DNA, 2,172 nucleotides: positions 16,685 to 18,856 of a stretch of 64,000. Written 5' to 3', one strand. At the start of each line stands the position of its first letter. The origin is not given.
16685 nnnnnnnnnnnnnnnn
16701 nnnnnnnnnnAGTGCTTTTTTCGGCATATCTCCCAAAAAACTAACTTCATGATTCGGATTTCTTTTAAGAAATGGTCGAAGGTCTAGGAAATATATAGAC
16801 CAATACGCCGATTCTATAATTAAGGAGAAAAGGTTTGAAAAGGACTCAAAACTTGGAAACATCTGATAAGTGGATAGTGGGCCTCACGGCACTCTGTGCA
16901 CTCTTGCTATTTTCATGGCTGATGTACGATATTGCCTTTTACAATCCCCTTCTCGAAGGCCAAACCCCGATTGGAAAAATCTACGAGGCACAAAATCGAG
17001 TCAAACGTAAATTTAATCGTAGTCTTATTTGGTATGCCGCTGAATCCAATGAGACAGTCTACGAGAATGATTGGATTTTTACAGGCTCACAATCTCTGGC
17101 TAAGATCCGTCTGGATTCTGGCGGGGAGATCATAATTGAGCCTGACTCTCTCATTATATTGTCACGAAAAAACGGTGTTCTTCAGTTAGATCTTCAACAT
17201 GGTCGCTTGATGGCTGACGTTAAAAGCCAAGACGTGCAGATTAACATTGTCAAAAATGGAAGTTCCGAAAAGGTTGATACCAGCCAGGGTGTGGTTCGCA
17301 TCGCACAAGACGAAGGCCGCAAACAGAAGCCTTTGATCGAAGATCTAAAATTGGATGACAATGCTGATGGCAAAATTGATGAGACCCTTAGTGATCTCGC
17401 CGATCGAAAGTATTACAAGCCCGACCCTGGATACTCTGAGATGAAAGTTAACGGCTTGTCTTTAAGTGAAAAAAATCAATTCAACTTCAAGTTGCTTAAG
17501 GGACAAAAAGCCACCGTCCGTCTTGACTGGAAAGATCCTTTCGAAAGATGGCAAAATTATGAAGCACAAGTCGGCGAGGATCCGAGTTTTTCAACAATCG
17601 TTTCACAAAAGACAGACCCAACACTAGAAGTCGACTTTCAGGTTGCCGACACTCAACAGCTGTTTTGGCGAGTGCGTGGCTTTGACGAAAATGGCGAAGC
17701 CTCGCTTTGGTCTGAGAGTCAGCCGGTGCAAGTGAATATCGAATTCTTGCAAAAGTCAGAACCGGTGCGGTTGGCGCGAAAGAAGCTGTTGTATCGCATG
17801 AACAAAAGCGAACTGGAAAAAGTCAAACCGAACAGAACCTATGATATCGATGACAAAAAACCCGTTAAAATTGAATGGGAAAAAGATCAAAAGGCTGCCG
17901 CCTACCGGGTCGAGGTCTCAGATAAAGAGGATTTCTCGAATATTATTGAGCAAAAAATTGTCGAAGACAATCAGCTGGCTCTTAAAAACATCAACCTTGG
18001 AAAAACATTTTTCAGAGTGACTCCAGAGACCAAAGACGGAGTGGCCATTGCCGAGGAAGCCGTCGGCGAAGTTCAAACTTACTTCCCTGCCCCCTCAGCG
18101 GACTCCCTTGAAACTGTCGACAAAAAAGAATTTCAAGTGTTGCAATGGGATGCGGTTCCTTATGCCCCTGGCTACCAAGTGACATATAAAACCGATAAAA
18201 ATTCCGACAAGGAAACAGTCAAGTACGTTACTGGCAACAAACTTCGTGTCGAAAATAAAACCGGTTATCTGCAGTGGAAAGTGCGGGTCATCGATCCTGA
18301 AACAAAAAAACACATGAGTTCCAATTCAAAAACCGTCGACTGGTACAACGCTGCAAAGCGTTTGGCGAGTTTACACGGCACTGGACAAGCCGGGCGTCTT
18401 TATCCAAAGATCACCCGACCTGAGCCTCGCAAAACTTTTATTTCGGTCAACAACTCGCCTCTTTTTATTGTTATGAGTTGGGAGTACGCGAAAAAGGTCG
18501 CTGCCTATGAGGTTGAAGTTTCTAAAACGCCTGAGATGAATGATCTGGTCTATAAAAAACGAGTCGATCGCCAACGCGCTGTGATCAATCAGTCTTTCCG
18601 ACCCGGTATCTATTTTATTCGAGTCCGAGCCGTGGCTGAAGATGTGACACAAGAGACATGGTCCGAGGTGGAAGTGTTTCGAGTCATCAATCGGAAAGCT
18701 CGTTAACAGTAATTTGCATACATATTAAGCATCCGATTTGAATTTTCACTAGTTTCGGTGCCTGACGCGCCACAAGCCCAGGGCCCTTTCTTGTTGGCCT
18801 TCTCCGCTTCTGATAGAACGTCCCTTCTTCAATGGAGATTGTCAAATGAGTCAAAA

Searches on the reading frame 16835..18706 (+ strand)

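Call 6: search_protein_families(library=pfam, proteins=[window:16835-18706:+], max_evalue=0.1)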
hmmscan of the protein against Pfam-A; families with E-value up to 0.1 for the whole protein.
window:16835-18706:+ (623 aa): 2 families
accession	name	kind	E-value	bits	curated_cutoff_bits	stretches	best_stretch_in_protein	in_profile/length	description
PF25788.1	Ig_Rha78A_N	-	1.1e-05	26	27.4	1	228-299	20-100/105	Rha78A-like, N-terminal immunoglobulin domain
PF04773.18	FecR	-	0.0003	21.6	24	1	81-156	3-73/97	FecR protein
